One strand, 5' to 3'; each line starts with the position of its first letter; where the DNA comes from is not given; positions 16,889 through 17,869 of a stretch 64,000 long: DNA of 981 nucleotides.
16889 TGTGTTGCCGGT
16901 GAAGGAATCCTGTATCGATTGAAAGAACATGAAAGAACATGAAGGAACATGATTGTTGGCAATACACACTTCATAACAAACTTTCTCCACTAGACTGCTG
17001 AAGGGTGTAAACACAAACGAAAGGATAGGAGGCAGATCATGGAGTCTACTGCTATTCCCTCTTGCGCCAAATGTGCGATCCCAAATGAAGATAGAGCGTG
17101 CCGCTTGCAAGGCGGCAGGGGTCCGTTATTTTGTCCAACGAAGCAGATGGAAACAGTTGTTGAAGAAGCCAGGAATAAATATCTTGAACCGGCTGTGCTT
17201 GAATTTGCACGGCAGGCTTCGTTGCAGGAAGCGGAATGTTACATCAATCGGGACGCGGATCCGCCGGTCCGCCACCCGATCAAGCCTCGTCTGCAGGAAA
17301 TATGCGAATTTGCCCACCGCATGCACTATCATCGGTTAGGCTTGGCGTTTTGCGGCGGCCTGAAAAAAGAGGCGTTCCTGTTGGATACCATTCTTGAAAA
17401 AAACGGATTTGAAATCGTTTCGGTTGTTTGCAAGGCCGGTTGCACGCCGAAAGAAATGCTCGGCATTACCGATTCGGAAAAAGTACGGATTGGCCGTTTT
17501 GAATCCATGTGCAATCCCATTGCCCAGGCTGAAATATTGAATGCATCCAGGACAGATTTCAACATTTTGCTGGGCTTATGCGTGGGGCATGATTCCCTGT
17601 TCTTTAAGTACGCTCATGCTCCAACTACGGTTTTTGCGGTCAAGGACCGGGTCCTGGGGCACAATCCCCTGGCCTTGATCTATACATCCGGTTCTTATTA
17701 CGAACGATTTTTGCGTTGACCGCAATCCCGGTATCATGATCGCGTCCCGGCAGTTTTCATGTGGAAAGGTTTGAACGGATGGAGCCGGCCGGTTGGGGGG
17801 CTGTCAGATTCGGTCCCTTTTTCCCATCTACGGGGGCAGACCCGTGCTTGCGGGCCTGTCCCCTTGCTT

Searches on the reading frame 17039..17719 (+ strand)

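Call 4: search_protein_families(library=pfam, proteins=[window:17039-17719:+])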
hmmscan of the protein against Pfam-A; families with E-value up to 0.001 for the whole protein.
window:17039-17719:+ (226 aa): 1 family
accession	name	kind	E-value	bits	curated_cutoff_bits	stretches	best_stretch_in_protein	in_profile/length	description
PF08901.16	DUF1847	-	5.3e-57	192.2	25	1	32-199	1-157/157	Protein of unknown function (DUF1847)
